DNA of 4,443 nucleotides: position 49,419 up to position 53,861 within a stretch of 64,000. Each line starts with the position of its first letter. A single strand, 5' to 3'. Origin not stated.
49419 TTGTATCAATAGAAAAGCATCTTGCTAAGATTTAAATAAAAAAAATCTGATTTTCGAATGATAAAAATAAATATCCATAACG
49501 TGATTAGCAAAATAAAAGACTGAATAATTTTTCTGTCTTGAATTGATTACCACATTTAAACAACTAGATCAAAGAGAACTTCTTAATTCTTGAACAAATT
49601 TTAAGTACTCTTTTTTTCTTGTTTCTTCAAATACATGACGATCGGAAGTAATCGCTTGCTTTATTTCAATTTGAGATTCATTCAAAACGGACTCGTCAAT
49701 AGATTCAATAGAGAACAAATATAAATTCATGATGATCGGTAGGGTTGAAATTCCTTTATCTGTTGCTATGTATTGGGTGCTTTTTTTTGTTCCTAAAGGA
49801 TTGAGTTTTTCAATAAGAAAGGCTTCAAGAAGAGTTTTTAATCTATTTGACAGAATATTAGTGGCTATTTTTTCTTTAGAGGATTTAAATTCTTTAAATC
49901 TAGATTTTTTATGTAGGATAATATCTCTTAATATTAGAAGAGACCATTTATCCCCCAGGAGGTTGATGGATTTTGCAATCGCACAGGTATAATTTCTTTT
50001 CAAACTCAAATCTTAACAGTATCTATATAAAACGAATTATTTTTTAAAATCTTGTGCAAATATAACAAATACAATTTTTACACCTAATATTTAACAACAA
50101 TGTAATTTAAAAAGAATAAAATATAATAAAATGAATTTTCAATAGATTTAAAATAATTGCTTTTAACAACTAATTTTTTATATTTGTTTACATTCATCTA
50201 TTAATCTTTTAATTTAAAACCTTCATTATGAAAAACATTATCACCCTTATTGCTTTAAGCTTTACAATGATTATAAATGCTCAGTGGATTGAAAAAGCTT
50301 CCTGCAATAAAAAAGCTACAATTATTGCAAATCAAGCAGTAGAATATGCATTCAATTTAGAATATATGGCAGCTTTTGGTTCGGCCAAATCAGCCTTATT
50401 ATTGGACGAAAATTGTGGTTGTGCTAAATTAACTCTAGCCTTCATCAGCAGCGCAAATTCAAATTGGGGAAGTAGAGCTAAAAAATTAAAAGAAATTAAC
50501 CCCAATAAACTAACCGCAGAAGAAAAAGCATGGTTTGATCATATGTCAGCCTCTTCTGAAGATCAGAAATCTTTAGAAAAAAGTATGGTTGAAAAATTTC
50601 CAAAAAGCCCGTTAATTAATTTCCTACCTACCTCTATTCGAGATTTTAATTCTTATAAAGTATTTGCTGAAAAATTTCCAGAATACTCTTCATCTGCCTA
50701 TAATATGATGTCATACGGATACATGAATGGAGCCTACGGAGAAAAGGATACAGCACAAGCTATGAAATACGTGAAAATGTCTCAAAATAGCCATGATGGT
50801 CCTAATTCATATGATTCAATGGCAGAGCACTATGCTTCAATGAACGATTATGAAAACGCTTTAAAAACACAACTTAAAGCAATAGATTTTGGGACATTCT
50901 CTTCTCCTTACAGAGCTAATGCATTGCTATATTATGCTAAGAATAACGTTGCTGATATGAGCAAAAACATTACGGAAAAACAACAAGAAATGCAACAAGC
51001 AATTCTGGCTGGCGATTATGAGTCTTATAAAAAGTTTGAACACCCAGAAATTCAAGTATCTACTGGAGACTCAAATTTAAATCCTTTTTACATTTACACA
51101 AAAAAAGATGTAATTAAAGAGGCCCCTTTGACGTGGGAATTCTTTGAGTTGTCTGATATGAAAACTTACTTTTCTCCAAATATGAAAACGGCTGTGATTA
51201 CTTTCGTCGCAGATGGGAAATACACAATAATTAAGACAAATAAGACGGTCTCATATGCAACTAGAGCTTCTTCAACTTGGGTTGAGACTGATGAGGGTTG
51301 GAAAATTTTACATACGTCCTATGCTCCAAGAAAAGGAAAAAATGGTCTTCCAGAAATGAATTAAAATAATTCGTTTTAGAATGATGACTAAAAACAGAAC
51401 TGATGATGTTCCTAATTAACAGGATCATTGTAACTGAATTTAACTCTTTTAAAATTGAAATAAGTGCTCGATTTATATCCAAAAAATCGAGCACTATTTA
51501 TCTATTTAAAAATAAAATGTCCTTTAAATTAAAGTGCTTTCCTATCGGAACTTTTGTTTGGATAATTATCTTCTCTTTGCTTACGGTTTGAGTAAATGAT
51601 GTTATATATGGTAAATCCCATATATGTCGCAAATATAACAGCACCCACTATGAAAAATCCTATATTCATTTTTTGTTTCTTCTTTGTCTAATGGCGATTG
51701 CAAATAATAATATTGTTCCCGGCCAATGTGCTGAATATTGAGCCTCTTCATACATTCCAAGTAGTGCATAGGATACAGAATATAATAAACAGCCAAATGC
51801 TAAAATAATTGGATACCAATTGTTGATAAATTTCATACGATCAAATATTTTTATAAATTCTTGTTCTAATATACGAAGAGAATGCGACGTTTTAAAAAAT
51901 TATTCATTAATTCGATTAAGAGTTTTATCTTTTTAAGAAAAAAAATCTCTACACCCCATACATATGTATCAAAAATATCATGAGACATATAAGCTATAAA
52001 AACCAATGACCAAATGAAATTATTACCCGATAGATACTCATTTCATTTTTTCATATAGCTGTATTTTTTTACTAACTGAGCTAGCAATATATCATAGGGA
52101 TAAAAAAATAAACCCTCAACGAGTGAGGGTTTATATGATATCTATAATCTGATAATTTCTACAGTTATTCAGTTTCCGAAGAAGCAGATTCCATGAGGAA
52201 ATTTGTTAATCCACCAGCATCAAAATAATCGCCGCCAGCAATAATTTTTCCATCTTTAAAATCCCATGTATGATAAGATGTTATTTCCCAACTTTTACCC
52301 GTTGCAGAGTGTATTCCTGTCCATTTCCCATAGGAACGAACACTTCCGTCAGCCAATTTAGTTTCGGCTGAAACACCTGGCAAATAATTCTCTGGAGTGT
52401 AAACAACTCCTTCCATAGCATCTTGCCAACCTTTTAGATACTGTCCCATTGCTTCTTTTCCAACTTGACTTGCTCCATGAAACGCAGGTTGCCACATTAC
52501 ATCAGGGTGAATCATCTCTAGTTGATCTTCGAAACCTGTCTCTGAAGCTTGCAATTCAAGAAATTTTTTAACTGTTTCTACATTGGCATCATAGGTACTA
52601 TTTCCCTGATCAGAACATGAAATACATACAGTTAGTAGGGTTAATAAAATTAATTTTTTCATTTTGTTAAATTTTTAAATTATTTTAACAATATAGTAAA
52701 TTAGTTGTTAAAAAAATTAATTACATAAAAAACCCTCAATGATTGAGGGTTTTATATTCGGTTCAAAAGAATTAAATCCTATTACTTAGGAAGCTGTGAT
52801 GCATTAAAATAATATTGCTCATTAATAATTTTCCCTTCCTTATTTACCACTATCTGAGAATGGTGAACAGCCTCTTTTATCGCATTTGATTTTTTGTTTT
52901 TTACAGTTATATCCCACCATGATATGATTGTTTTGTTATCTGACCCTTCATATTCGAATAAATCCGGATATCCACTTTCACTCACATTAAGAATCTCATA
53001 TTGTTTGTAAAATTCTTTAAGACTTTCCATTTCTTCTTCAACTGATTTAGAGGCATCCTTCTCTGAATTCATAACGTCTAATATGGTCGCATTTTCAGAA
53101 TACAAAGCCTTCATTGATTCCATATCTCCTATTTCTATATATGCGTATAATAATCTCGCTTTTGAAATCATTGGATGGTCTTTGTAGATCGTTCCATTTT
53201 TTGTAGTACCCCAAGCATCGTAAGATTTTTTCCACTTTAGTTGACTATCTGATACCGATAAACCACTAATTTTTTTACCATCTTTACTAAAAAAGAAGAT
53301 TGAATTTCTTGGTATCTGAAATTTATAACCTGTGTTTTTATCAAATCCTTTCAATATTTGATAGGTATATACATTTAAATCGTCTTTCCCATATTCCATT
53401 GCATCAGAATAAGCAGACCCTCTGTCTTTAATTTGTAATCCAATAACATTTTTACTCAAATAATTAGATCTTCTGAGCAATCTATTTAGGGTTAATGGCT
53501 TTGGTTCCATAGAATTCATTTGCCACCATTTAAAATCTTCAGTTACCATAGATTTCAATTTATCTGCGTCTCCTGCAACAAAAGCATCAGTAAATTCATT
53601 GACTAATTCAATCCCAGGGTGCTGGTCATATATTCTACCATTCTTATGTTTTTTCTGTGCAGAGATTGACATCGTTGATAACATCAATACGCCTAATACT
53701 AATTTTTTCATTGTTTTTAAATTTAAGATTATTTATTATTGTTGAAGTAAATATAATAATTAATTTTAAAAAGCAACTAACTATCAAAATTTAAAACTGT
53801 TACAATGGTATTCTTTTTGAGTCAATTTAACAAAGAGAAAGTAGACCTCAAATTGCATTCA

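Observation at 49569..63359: Putative HxlR-controlled regulon of exported NTF2/SnoaL-like proteins and an acyltransferase, defined by a position-conserved palindrome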

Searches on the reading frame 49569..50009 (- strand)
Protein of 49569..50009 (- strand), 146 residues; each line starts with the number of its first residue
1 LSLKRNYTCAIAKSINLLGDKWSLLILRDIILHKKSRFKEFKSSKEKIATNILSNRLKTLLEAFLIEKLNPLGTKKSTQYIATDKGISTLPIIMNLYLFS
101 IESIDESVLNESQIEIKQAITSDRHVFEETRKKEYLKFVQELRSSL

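Call 4: search_protein_families(library=pfam, proteins=[window:49569-50009:-], max_evalue=0.01)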
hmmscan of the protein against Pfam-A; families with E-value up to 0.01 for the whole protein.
window:49569-50009:- (146 aa): 1 family
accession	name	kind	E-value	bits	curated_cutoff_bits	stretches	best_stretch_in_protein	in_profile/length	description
PF01638.23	HxlR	-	1.3e-11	44.7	20.8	1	17-101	1-84/91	HxlR-like helix-turn-helix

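Call 35: search_solved_structures(query=window:49569-50009:-, max_evalue=0.001, show_alignments=3)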
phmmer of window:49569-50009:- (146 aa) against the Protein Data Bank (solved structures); distinct sequences matched with E-value up to 0.001: 9.
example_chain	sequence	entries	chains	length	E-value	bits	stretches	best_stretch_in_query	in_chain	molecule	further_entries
4gcv_A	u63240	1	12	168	9.4e-10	42.1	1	8-94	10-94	Putative transcription protein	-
2f2e_A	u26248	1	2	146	1.3e-09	41.7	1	6-96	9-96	PA1607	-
7bze_A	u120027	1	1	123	3.1e-06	30.8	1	5-111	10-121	HTH-type transcriptional activator HxlR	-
7bzd_A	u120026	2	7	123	5.6e-06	29.9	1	6-111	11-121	HTH-type transcriptional activator HxlR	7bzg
9wvg_C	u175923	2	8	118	7.4e-06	29.5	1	5-96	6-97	Uncharacterized HTH-type transcriptional regulator YdzF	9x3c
2fsw_A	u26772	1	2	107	2.8e-05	27.7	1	7-103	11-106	PG_0823 protein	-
3df8_A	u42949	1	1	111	3.7e-05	27.3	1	15-97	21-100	possible HxlR family transcriptional factor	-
5hs7_A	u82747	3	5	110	0.00019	25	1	13-96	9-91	HTH-type transcriptional regulator YodB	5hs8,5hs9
7kd3_A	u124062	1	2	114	0.00032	24.3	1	5-96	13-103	Putative transcriptional regulator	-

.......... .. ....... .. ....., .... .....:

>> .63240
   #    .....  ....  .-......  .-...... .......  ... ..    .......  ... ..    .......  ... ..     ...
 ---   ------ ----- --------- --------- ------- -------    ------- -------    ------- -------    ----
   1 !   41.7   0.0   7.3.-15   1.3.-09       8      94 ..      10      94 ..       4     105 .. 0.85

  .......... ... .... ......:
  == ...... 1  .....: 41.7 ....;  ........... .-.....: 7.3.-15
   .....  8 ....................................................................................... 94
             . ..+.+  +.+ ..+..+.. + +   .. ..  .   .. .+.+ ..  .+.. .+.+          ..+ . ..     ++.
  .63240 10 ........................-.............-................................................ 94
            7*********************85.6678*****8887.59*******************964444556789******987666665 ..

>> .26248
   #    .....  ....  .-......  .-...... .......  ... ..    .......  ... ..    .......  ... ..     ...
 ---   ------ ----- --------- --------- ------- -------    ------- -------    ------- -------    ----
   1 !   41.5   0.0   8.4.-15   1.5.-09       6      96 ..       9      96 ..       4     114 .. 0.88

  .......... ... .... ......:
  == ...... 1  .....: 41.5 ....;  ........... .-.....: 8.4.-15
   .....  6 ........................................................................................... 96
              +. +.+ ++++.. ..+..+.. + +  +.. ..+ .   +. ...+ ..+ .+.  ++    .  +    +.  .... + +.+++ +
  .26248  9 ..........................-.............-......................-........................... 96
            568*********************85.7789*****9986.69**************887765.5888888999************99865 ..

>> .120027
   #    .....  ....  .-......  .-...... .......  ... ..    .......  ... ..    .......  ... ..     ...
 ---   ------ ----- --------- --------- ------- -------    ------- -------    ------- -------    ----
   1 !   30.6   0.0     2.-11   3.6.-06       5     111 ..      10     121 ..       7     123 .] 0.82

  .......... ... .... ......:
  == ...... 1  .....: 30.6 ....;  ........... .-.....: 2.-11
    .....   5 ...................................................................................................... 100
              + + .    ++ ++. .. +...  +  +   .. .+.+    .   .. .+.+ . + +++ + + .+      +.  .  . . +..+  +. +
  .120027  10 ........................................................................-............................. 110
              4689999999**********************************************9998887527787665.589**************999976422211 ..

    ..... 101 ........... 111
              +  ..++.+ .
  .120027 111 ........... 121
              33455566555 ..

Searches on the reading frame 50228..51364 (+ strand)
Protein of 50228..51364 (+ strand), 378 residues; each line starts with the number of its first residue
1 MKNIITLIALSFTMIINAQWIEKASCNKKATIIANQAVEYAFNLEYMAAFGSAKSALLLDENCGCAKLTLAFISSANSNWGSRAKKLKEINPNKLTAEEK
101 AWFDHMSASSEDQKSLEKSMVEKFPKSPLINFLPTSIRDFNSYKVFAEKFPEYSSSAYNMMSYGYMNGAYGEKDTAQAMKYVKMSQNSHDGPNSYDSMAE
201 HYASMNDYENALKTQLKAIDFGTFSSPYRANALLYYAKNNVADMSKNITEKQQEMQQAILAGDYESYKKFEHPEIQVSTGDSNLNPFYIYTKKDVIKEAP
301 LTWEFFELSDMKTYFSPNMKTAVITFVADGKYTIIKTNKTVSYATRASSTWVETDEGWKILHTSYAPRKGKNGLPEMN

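Call 4: search_protein_families(library=pfam, proteins=[window:50228-51364:+], max_evalue=0.01)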
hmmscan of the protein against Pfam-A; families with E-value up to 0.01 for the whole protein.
window:50228-51364:+ (378 aa): 2 families
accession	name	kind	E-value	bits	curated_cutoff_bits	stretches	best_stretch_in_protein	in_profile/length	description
PF14534.12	DUF4440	-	1.2e-06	29.3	25.2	1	248-360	1-107/107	Domain of unknown function (DUF4440)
PF13474.12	SnoaL_3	-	0.0068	17.2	22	0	254-363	7-114/121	SnoaL-like domain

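Call 16: find_related_loci(query=window:50228-51364:+, collection=genome_contigs, flank=1500)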
Query window:50228-51364:+ (378 aa) in genome_contigs; peptide patterns used: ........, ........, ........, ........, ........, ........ (x = any residue, [..] = any of these).
50 stretches matched a pattern; 35 encode a relative of the query (tblastn E <= 1e-3); 35 distinct loci.
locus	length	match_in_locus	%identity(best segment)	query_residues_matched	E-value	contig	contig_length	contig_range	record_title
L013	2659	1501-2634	95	1-378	0e+0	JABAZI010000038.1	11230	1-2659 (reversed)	MAG: Polaribacter sp. isolate HE327_NSB031 NODE_7244_length_11230_cov_30.146577, whole genome shotgun sequence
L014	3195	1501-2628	74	1-376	0e+0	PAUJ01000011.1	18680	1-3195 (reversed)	MAG: Flavobacteriaceae bacterium isolate SAT1509 4436, whole genome shotgun sequence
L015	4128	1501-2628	74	1-376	0e+0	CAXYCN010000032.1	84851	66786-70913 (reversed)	MAG: uncultured Flavobacteriaceae bacterium isolate FRAM_RAS_F4_07_1718_1-MAG_6 genome assembly, contig: FRAM_RAS_F4_07_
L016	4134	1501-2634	71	1-378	0e+0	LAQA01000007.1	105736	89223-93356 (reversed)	MAG: Flavobacteriaceae bacterium ASP10-09a contig393, whole genome shotgun sequence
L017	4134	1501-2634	71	1-378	0e+0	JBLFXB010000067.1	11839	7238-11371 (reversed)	MAG: Polaribacter sp. isolate 3300053785_112 Ga0535658_0015196, whole genome shotgun sequence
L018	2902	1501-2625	72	1-375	0e+0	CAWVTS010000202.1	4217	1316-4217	MAG TPA_asm: uncultured Lutibacter sp. isolate ERR3589589_concoct_43 genome assembly, contig: ERZ7463021.17104, whole ge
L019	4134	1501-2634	70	1-378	0e+0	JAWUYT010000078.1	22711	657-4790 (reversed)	MAG: Polaribacter sp. isolate HBSea_ice_MAG886 BAT.886_270362_flag=0_multi=7.4252_len=22711, whole genome shotgun sequen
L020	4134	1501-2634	71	1-378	0e+0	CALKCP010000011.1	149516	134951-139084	MAG: uncultured Ulvibacter sp. isolate S3_Bin_METABAT__77_1 genome assembly, contig: c_000000088292, whole genome shotgu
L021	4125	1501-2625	72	1-375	0e+0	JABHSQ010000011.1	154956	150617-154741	MAG: Flavobacteriaceae bacterium isolate SI039_bin41 k141_261718, whole genome shotgun sequence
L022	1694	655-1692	78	1-346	0e+0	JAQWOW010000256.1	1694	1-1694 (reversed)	MAG: Polaribacter sp. isolate cluster2_bin.212 k141_116056, whole genome shotgun sequence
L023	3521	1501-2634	69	1-378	0e+0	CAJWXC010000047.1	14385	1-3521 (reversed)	MAG TPA_asm: uncultured Flavobacteriaceae bacterium isolate ERR599144_bin.24_MetaBAT_v2.12.1_MAG genome assembly, contig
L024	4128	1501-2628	67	1-376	0e+0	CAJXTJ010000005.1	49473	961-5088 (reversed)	MAG TPA_asm: uncultured Polaribacter sp. isolate SRR3933284_bin.10_MetaBAT_v2.12.1_MAG genome assembly, contig: NODE_90_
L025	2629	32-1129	68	11-376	0e+0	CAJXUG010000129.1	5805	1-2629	MAG TPA_asm: uncultured Flavobacteriaceae bacterium isolate SRR3933377_bin.22_MetaBAT_v2.12.1_MAG genome assembly, conti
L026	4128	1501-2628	68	1-376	1e-178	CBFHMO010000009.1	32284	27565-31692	MAG: Patiriisocius sp. isolate AGTU_21_bin_1_indstr genome assembly, contig: AGTU_21_bin_1_indstr_c9, whole genome shotg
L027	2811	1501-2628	67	1-376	0e+0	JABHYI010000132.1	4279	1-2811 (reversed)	MAG: Bacteroidetes bacterium isolate SI047_bin56 k141_838038, whole genome shotgun sequence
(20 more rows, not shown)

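Call 79: predict_structure(alignment_id=A2)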
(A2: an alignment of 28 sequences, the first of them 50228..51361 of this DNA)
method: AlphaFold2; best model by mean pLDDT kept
length: 378 residues; sequences in the alignment: 28
mean_pLDDT: 89.7   pTM: 0.81
mean pLDDT of the five models: 89.7, 89.5, 89.2, 88.4, 88.3
residues with pLDDT >= 90: 272; 70-90: 79; 50-70: 15; < 50: 12
segments of 3 or more residues with pLDDT < 50: 1-3, 10-16
pLDDT, mean of each block of 10 residues (from residue 1): 48 53 89 94 93 97 97 92 95 95 93 90 94 93 96 94 96 96 93 95 97 96 84 95 96 93 93 86 72 80 89 95 95 89 93 93 90 75
secondary structure, 60 per line:
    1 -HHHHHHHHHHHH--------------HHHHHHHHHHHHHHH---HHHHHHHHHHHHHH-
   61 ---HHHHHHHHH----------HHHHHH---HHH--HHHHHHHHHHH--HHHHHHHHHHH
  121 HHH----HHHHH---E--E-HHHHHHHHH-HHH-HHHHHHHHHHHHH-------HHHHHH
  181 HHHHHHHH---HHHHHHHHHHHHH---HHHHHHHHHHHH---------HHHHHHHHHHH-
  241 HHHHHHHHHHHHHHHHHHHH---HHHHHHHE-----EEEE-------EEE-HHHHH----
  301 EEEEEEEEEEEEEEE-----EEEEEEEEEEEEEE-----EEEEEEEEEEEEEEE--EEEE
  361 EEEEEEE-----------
elements in order: H2-13 H28-42 H46-59 H64-72 H83-88 H97-107 H110-123 H128-132 H141-149 H155-167 H175-188 H192-204 H208-219 H229-239 H241-260 H264-270 E277-280 E288-290 H292-296 E301-315 E321-334 E340-354 E357-367

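Call 81: fold_search(model_id=the predicted structure, library=pdb)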
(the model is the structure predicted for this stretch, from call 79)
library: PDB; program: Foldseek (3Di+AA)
matches with E <= 10: 1495; with E <= 0.001: 100
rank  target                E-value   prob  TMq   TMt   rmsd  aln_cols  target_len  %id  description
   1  8uso_A                3.2e-05  1.00  0.28  0.24  15.1       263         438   12  Full-length human CaMKII delta holoenzyme (released 2024-03-27)
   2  6of8_D                4.0e-05  1.00  0.27  0.72   3.5       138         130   16  Structure of Thr354Asn, Glu355Gln, Thr412Asn, Ile414Met, Ile464His, and Phe467Met mutant human CamKII-alpha hub domain (released 2019-04-17)
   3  6w4o_B                4.2e-05  1.00  0.27  0.73   3.4       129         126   16  CaMKII alpha-30 Cryo-EM reconstruction (released 2020-07-15)
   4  5ig3_B                4.2e-05  1.00  0.27  0.73   3.4       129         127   16  Crystal structure of the human CaMKII-alpha hub (released 2016-03-23)
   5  9eoy_G                4.6e-05  1.00  0.27  0.70   3.4       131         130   16  Structure of Thr354Asn, Glu355Gln, Thr412Asn, Ile414Met, Ile464His, and Phe467Met mutant human CaMKII alpha hub bound  (released 2024-09-25)
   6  8t15_A                4.6e-05  1.00  0.27  0.69   4.5       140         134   16  Cryo-EM structure of dodecameric hub domain of CaMKII alpha (released 2024-06-12)
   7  5ig4_A                5.1e-05  1.00  0.28  0.74   3.4       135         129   12  Crystal structure of N. vectensis CaMKII-A hub (released 2016-03-23)
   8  6of8_B                5.5e-05  1.00  0.26  0.68   3.8       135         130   14  Structure of Thr354Asn, Glu355Gln, Thr412Asn, Ile414Met, Ile464His, and Phe467Met mutant human CamKII-alpha hub domain (released 2019-04-17)
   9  7rec_G                6.1e-05  1.00  0.27  0.75   3.9       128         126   16  Structure of Thr354Asn, Glu355Gln, Thr412Asn, Ile414Met, Ile464His, and Phe467Met mutant human CaMKII alpha hub bound  (released 2021-07-21)
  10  9eoy_A                6.1e-05  1.00  0.25  0.66   4.1       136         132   15  Structure of Thr354Asn, Glu355Gln, Thr412Asn, Ile414Met, Ile464His, and Phe467Met mutant human CaMKII alpha hub bound  (released 2024-09-25)
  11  1hkx_C                6.7e-05  1.00  0.28  0.68   4.4       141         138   13  Crystal structure of calcium/calmodulin-dependent protein kinase (released 2003-06-02)
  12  8uso_C                7.0e-05  1.00  0.29  0.25  17.7       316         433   13  Full-length human CaMKII delta holoenzyme (released 2024-03-27)
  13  1hkx_I                7.3e-05  1.00  0.27  0.68   4.6       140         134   14  Crystal structure of calcium/calmodulin-dependent protein kinase (released 2003-06-02)
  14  6w4o_D                8.0e-05  1.00  0.27  0.77   3.1       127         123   16  CaMKII alpha-30 Cryo-EM reconstruction (released 2020-07-15)
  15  7rec_C                8.0e-05  1.00  0.27  0.74   3.8       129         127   16  Structure of Thr354Asn, Glu355Gln, Thr412Asn, Ile414Met, Ile464His, and Phe467Met mutant human CaMKII alpha hub bound  (released 2021-07-21)
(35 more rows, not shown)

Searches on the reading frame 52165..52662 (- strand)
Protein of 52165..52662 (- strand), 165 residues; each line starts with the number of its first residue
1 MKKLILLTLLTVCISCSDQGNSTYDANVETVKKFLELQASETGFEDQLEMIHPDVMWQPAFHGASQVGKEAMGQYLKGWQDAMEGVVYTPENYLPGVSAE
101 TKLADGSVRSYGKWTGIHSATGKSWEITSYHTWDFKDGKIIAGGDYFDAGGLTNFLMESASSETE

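Call 4: search_protein_families(library=pfam, proteins=[window:52165-52662:-], max_evalue=0.01)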
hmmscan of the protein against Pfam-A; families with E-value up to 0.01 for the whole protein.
window:52165-52662:- (165 aa): 1 family
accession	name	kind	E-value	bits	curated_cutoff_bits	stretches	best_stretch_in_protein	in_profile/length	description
PF12680.13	SnoaL_2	-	3.8e-08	34.3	27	1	41-141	10-100/102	SnoaL-like domain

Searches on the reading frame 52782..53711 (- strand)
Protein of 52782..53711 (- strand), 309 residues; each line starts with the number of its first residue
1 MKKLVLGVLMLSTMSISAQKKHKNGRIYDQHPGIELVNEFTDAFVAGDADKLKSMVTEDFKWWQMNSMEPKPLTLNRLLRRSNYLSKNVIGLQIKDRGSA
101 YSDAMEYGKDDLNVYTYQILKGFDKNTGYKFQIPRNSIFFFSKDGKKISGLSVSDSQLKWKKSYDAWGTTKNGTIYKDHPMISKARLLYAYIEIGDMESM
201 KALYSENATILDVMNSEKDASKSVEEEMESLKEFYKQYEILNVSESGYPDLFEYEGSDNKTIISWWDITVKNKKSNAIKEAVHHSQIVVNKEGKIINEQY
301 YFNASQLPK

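Call 4: search_protein_families(library=pfam, proteins=[window:52782-53711:-], max_evalue=0.01)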
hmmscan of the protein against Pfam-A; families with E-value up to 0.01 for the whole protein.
window:52782-53711:- (309 aa): 2 families
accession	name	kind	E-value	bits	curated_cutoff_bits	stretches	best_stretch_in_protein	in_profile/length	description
PF12680.13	SnoaL_2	-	0.0001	23.2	27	0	37-65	1-29/102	SnoaL-like domain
PF14534.12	DUF4440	-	0.00025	21.9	25.2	0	35-66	3-34/107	Domain of unknown function (DUF4440)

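Call 26: find_related_loci(query=window:52782-53711:-, collection=genome_contigs, flank=1200)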
Query window:52782-53711:- (309 aa) in genome_contigs; peptide patterns used: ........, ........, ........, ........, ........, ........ (x = any residue, [..] = any of these).
29 stretches matched a pattern; 3 encode a relative of the query (tblastn E <= 1e-3); 3 distinct loci.
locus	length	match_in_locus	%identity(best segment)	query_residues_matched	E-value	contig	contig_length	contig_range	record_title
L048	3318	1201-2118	75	4-309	5e-162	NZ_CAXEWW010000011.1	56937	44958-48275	MAG: uncultured Polaribacter sp. isolate ERR599090_metabat2_45 ERZ841384.125, whole genome shotgun sequence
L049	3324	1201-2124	74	1-309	5e-158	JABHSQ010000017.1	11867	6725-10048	MAG: Flavobacteriaceae bacterium isolate SI039_bin41 k141_2043497, whole genome shotgun sequence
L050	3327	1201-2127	61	1-309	1e-126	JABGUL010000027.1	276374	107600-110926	MAG: Flavobacteriaceae bacterium isolate SI034_bin153 k141_964504, whole genome shotgun sequence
